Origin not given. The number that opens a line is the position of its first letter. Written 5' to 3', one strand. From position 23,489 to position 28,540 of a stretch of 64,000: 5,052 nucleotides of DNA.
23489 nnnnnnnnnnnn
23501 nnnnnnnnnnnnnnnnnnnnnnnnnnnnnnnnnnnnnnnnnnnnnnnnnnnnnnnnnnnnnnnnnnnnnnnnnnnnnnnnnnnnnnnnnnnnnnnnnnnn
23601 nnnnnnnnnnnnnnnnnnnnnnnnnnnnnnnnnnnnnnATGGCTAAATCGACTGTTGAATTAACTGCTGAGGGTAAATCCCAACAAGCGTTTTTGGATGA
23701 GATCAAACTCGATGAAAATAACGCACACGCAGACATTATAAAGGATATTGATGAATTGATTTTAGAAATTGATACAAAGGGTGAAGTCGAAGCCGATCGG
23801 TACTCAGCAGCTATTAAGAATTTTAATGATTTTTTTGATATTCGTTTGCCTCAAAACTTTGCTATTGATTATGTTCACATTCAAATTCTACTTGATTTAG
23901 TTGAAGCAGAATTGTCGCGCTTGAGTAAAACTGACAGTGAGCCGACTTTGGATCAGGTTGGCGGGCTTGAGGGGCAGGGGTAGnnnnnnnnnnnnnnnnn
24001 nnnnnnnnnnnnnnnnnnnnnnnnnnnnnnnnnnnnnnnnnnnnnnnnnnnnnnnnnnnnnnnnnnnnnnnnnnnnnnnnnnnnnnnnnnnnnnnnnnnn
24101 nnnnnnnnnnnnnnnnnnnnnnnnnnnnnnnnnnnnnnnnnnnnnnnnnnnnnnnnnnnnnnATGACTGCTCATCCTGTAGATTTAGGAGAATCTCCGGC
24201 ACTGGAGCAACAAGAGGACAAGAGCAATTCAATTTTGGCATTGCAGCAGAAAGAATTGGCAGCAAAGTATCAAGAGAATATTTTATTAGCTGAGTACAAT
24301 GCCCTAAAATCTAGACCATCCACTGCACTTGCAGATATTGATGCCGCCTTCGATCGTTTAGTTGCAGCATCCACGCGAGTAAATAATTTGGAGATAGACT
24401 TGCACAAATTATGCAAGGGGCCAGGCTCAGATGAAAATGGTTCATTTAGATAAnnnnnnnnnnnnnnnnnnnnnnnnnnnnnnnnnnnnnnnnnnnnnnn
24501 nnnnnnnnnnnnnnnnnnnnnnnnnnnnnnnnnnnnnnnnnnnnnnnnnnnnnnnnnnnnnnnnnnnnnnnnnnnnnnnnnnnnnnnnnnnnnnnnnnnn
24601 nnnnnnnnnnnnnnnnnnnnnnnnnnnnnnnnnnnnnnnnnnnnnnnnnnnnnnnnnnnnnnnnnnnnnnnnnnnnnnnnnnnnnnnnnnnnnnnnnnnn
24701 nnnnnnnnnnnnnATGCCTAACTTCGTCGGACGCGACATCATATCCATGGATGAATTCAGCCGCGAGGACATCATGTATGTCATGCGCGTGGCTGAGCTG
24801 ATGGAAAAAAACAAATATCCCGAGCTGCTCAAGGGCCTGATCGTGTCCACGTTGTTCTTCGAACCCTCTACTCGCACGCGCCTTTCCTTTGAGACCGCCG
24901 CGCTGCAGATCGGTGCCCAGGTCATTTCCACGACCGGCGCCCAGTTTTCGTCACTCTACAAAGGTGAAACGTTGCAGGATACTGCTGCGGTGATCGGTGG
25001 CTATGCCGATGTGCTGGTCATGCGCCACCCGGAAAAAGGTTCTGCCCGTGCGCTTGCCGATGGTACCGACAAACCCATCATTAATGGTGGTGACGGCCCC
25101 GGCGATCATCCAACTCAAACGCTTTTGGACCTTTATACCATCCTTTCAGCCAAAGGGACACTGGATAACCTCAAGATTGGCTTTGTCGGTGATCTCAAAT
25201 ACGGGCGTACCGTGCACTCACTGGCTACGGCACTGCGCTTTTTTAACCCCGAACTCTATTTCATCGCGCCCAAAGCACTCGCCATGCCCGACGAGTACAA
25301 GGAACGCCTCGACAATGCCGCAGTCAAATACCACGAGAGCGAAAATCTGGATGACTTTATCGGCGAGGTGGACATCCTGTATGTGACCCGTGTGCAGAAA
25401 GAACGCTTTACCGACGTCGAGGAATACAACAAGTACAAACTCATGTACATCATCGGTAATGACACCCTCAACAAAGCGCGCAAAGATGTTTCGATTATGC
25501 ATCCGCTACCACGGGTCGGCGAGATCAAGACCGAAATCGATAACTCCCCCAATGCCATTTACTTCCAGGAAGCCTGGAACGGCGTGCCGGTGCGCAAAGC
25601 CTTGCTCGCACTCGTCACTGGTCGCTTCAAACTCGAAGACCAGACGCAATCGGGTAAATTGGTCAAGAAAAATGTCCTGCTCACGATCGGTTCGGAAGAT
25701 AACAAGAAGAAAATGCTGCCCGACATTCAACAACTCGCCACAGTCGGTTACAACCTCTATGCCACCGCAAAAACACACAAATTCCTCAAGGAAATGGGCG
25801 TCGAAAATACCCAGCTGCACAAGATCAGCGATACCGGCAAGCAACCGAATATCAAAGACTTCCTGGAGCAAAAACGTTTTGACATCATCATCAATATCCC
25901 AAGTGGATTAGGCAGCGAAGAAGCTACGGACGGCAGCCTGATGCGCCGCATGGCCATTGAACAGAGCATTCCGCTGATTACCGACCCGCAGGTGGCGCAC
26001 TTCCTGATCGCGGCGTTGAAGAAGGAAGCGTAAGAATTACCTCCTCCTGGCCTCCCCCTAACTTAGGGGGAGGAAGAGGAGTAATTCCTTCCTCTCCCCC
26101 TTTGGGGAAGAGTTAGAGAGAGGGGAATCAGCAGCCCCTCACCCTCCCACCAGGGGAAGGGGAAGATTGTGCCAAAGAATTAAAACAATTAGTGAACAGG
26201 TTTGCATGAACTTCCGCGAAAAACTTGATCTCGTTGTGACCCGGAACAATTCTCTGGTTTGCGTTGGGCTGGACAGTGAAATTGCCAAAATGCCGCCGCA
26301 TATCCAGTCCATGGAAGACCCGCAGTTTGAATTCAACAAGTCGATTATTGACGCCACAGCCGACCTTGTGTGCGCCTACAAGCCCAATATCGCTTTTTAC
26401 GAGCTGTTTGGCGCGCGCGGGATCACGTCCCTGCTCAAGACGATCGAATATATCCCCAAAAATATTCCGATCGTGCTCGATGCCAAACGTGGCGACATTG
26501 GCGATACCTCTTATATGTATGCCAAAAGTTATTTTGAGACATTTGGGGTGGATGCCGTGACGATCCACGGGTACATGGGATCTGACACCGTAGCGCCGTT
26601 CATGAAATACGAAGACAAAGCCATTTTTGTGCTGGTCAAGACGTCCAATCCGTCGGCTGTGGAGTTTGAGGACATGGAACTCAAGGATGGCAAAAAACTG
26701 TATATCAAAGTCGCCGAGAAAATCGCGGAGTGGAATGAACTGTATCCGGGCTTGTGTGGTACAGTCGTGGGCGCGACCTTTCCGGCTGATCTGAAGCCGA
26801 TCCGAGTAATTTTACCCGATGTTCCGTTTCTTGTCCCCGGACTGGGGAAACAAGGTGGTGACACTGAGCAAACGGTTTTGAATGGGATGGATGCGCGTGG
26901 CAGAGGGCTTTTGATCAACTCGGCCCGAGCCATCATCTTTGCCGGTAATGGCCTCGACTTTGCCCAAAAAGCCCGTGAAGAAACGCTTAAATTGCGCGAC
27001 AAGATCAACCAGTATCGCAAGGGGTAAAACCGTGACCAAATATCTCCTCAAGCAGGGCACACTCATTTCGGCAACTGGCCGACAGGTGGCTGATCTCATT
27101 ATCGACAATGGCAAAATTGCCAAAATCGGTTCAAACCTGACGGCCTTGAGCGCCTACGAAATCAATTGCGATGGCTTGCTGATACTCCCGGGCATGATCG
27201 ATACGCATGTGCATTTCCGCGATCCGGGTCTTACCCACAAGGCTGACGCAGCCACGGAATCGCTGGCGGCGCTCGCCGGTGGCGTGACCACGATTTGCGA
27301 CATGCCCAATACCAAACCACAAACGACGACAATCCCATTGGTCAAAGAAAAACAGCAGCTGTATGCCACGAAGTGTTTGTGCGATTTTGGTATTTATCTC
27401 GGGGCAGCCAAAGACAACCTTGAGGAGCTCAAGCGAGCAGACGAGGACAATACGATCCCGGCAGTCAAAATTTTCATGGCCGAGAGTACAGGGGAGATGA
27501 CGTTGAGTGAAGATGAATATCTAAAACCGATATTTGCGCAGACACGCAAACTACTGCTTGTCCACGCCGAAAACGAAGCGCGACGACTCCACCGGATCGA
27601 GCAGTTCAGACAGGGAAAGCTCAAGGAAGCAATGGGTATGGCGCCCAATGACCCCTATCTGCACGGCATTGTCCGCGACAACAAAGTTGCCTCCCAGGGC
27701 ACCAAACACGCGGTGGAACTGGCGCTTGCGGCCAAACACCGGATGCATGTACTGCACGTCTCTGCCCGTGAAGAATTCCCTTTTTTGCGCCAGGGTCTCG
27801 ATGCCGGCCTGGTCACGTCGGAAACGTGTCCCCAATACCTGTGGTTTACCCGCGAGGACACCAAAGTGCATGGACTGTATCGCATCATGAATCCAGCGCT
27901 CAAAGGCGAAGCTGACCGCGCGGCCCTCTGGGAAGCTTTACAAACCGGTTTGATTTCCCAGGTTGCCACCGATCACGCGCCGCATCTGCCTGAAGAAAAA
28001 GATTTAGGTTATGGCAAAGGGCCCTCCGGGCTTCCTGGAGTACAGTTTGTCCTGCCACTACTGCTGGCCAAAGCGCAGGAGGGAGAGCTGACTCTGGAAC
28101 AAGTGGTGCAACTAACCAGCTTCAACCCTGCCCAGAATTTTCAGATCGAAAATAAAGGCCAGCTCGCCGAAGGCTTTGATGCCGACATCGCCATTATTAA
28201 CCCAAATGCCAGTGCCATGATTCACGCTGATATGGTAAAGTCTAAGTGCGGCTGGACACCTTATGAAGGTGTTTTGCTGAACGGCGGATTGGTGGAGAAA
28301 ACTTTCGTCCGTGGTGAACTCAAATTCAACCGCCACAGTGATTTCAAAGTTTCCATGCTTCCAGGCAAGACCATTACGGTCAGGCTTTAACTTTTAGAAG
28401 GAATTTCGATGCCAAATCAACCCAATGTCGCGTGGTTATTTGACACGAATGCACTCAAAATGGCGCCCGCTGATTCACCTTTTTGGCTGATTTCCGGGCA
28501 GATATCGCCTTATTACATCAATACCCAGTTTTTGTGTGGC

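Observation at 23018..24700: Integration scar: the OTC-fusion 3' end is duplicated around an AT-rich islet of three small coiled-coil ORFs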

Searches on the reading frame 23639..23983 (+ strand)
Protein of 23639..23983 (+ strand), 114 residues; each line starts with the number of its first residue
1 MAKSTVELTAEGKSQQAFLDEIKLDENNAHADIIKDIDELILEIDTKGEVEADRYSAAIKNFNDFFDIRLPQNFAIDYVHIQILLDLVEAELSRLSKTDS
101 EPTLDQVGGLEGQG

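Call 10: search_protein_families(library=pfam, proteins=[window:23639-23983:+], max_evalue=0.1)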
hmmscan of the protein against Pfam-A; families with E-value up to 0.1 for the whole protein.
window:23639-23983:+ (114 aa): 0 families

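Call 11: search_protein_families(library=phrogs, proteins=[window:23639-23983:+], max_evalue=1)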
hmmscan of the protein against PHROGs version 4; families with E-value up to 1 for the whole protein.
window:23639-23983:+ (114 aa): 3 families
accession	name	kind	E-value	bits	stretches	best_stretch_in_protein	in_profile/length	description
phrog_24256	-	unknown function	0.017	16.1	1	3-73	32-104/118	-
phrog_23036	-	DNA, RNA and nucleotide metabolism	0.16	13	1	37-102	87-153/177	Holliday junction resolvase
phrog_35080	-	unknown function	0.37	12.3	0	49-64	30-45/55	-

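Call 12: search_protein_families(library=padloc, proteins=[window:23639-23983:+], max_evalue=1)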
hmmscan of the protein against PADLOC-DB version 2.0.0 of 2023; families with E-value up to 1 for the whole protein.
window:23639-23983:+ (114 aa): 0 families

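Call 32: find_homologous_proteins(query=window:23639-23983:+, max_evalue=10)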
Query window:23639-23983:+ (114 aa): 1 proteins with E <= 10 among 4 candidates.
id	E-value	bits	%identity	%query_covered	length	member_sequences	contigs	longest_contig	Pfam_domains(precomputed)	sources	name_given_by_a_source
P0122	2.6e-65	235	100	100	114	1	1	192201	-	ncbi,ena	-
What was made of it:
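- ORF2 has no homologue in any database, so no donor OTC locus with ORF2 downstream is visible (call 32).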

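Call 61: predict_structure(protein=window:23639-23983:+)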
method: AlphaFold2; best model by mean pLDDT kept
length: 114 residues; sequences in the alignment: 1
mean_pLDDT: 64.1   pTM: 0.40
mean pLDDT of the five models: 64.1, 61.6, 60.7, 50.7, 47.2
residues with pLDDT >= 90: 0; 70-90: 38; 50-70: 64; < 50: 12
segments of 3 or more residues with pLDDT < 50: none
pLDDT, mean of each block of 10 residues (from residue 1): 52 63 67 77 75 73 65 56 69 58 54 52
secondary structure, 60 per line:
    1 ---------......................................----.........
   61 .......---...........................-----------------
elements in order: H10-47 H52-67 H71-97
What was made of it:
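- Tried and rejected: The ORF2 model was too poor (pLDDT 64) to search (call 61).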

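Call 67: search_solved_structures(query=window:23639-23980:+, max_evalue=1)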
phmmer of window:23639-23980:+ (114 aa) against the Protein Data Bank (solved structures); distinct sequences matched with E-value up to 1: 0.

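Call 71: find_encoding_contigs(protein=window:23639-23983:+, flank=5000, max_places=10)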
Protein window:23639-23983:+ (114 aa): no gene with exactly this product is on record in the collection.

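Call 75: search_dna_similar(query=window:23639-23980:+, collection=phages, mode=protein, max_evalue=0.1)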
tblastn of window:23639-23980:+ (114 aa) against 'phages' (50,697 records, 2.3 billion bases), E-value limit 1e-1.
No match.

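Call 80: search_protein_families(library=ncbifam, proteins=[window:23639-23983:+], max_evalue=0.01)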
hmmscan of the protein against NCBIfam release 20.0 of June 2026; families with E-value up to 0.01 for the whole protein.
window:23639-23983:+ (114 aa): 0 families

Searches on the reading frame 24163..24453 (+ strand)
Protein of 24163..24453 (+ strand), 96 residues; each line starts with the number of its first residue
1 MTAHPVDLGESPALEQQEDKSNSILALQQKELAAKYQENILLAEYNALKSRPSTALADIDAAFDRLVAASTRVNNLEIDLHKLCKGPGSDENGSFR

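Call 10: search_protein_families(library=pfam, proteins=[window:24163-24453:+], max_evalue=0.1)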
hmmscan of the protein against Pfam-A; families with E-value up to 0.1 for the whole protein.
window:24163-24453:+ (96 aa): 1 family
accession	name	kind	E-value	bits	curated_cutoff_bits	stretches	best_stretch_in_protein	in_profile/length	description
PF14712.11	Snapin_Pallidin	-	0.054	14.4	29.6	1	12-83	13-81/89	Snapin/Pallidin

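Call 11: search_protein_families(library=phrogs, proteins=[window:24163-24453:+], max_evalue=1)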
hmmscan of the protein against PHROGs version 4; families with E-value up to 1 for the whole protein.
window:24163-24453:+ (96 aa): 1 family
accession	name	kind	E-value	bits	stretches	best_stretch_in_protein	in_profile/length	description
phrog_10604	-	unknown function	0.071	14.1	1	15-51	43-78/145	-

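Call 12: search_protein_families(library=padloc, proteins=[window:24163-24453:+], max_evalue=1)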
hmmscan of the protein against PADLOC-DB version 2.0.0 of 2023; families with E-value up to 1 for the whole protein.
window:24163-24453:+ (96 aa): 0 families

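Call 17: find_encoding_contigs(protein=window:24163-24453:+, flank=10000, max_places=10)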
Protein window:24163-24453:+ (96 aa): no gene with exactly this product is on record in the collection.

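Call 47: search_dna_similar(query=window:24163-24450:+, collection=phages, mode=protein, max_evalue=1)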
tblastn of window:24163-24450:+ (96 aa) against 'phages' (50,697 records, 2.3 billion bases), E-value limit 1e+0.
No match.

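Call 68: search_solved_structures(query=window:24163-24450:+, max_evalue=1)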
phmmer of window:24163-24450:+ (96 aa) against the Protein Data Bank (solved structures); distinct sequences matched with E-value up to 1: 1.
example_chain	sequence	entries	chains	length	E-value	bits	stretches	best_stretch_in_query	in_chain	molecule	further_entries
3a7o_A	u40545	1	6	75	0.86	13.5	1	18-58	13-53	Autophagy protein 16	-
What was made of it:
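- Tried and rejected: PDB sequence search of ORF2 and ORF3: nothing, with one chance hit at E=0.86 (calls 67, 68).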

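Call 74: search_dna_similar(query=window:24163-24450:+, collection=plasmids, mode=protein, max_evalue=0.1)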
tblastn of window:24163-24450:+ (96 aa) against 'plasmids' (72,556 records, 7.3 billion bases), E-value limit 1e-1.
No match.

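Call 80: search_protein_families(library=ncbifam, proteins=[window:24163-24453:+], max_evalue=0.01)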
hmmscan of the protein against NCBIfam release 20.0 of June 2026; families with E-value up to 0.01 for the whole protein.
window:24163-24453:+ (96 aa): 0 families

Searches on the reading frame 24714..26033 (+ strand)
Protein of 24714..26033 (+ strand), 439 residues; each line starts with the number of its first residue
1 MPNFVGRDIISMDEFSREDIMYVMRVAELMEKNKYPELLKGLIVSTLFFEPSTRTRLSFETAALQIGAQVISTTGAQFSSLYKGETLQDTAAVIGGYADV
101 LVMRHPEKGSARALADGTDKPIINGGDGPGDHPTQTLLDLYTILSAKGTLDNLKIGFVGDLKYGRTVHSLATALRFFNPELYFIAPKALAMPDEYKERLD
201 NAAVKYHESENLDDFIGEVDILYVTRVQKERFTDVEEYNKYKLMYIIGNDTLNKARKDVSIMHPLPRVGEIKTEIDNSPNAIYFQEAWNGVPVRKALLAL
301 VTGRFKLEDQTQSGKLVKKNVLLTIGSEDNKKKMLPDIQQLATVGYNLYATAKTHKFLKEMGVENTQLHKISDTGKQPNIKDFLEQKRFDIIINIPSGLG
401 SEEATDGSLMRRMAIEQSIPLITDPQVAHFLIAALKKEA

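Call 10: search_protein_families(library=pfam, proteins=[window:24714-26033:+], max_evalue=0.1)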
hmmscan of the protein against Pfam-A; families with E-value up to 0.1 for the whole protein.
window:24714-26033:+ (439 aa): 3 families
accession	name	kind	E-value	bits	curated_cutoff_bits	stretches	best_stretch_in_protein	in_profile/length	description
PF02729.26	OTCace_N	-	5.7e-43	147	29.9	1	7-143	1-146/148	Aspartate/ornithine carbamoyltransferase, carbamoyl-P binding domain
PF00185.30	OTCace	-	1.5e-29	103.6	29.4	1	151-300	1-156/157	Aspartate/ornithine carbamoyltransferase, Asp/Orn binding domain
PF02142.27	MGS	-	1.2e-17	64.3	24.1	1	334-423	2-94/94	MGS-like domain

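Call 16: find_encoding_contigs(protein=window:24714-26033:+, flank=10000, max_places=10)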
Protein window:24714-26033:+ (439 aa): no gene with exactly this product is on record in the collection.

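Call 80: search_protein_families(library=ncbifam, proteins=[window:24714-26033:+], max_evalue=0.01)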
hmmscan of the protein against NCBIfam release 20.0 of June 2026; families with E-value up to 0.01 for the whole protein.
window:24714-26033:+ (439 aa): 19 families
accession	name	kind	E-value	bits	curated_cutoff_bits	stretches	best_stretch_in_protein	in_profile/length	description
TIGR00670.1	asp_carb_tr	equivalog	3.3e-108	361.4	236.95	1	7-302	1-303/304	aspartate carbamoyltransferase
NF002032.1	PRK00856.1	equivalog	1.6e-93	313.2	263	1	7-301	1-296/297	aspartate carbamoyltransferase catalytic subunit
NF006046.0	PRK08192.1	equivalog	5.1e-86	289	512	1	2-303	2-318/339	aspartate carbamoyltransferase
NF008853.0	PRK11891.1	equivalog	2.6e-78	263.6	560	1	8-314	90-410/430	aspartate carbamoyltransferase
NF001986.0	PRK00779.1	subfamily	4.3e-43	147.6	306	1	6-302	5-304/307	ornithine carbamoyltransferase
NF009916.0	PRK13376.1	equivalog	3.6e-41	141.3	800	1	3-318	4-349/525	bifunctional aspartate carbamoyltransferase catalytic subunit/aspartate carbamoyltransferase regulatory subunit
TIGR00658.1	orni_carb_tr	equivalog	1.3e-38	132.9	280.85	1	7-300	1-301/304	ornithine carbamoyltransferase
NF010387.0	PRK13814.1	equivalog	5e-38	130.7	660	1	27-301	31-302/310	aspartate carbamoyltransferase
TIGR04384.1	putr_carbamoyl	exception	8.4e-36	123.7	500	1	8-312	1-318/330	putrescine carbamoyltransferase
NF003286.0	PRK04284.1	subfamily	2.8e-27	95.7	515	1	3-276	3-285/332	ornithine carbamoyltransferase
NF011380.0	PRK14805.1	equivalog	6.4e-21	74.7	421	1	8-300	3-298/302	ornithine carbamoyltransferase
NF002470.0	PRK01713.1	equivalog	6e-17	62.1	545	1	3-294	4-303/334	ornithine carbamoyltransferase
TIGR01369.1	CPSaseII_lrg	equivalog_domain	1.9e-16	58.9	1027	1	314-434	934-1051/1052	carbamoyl-phosphate synthase (glutamine-hydrolyzing) large subunit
NF003671.0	PRK05294.1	equivalog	2.2e-15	55.4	599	1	315-437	930-1048/1058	carbamoyl-phosphate synthase large subunit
NF011379.0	PRK14804.1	equivalog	4e-13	49.2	373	1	8-298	8-305/311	ornithine carbamoyltransferase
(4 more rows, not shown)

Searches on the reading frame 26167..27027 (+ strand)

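Call 29: search_protein_families(library=ncbifam, proteins=[window:26167-27027:+], max_evalue=0.00001)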
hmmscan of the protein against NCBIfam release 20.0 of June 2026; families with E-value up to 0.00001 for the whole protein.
window:26167-27027:+ (286 aa): 4 families
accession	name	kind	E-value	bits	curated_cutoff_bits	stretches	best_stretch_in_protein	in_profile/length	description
TIGR02127.1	pyrF_sub2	equivalog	1e-77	260.9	110.6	1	16-269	1-260/261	orotidine-5'-phosphate decarboxylase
NF004034.0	PRK05500.1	equivalog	9.6e-54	182.7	656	1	14-285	1-263/478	bifunctional orotidine-5'-phosphate decarboxylase/orotate phosphoribosyltransferase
NF010386.0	PRK13813.1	equivalog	1.2e-12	47.9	208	1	60-242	22-188/216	orotidine 5'-phosphate decarboxylase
TIGR01740.1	pyrF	equivalog_domain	2.4e-08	33.9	92.3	1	60-242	16-187/216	orotidine-5'-phosphate decarboxylase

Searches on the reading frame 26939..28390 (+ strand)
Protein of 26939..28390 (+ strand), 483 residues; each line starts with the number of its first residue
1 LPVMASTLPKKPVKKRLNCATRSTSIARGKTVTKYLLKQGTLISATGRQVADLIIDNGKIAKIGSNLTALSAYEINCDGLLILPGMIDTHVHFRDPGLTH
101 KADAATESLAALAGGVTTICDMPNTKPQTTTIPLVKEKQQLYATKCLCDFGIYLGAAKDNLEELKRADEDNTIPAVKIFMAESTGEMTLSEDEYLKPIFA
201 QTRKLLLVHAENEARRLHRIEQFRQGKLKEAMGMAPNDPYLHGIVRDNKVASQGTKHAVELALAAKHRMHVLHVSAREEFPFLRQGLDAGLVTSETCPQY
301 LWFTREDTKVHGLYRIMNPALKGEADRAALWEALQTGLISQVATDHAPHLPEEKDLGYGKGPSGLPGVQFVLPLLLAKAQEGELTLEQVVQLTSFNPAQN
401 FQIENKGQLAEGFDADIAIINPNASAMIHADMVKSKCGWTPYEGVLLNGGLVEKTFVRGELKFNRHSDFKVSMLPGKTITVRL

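Call 29: search_protein_families(library=ncbifam, proteins=[window:26939-28390:+], max_evalue=0.00001)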
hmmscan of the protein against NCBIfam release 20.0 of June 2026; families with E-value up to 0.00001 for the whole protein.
window:26939-28390:+ (483 aa): 55 families (the best 25 are shown)
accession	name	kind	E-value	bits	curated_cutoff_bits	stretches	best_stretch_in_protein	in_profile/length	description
NF005751.0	PRK07575.1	equivalog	7.3e-122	407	529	1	34-465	4-422/440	dihydroorotase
NF006688.0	PRK09236.1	equivalog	2.9e-121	405.4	535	1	34-466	3-429/444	dihydroorotase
NF006559.0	PRK09060.1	equivalog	1.6e-116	389.3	482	1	35-462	7-421/444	dihydroorotase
NF002668.0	PRK02382.1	equivalog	1.1e-102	344.1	452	1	49-467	12-415/436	dihydroorotase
TIGR00857.1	pyrC_multi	subfamily_domain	2.3e-78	264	279.05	1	51-461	6-407/412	dihydroorotase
TIGR03178.1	allantoinase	equivalog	1.3e-76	258.2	357.85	1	36-466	3-428/441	allantoinase AllB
NF004839.0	PRK06189.1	equivalog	4.8e-73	246.3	631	1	36-467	6-435/451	allantoinase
NF003271.0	PRK04250.1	equivalog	5.8e-68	229.4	405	1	51-464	19-389/407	dihydroorotase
TIGR02033.1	D-hydantoinase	equivalog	1.3e-66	225.4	393.25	1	36-464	2-438/454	dihydropyrimidinase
NF006837.0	PRK09357.1-2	equivalog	7.6e-65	219.1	575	1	34-467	2-426/428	dihydroorotase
NF009941.0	PRK13404.1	subfamily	6.4e-62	209.7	647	1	36-462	7-443/478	dihydropyrimidinase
NF058539.1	ergo_uti2_ErtD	equivalog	4.2e-58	197.3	650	1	39-467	7-434/449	hydantoin-5-propionate amidohydrolase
NF006839.0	PRK09357.1-4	equivalog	4.4e-58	196.9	576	1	36-463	3-420/422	dihydroorotase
NF006844.0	PRK09357.2-5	equivalog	9e-57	192.9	701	1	34-463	3-420/422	dihydroorotase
NF002284.0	PRK01211.1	subfamily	2.2e-53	181.7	462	1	51-461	16-387/409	dihydroorotase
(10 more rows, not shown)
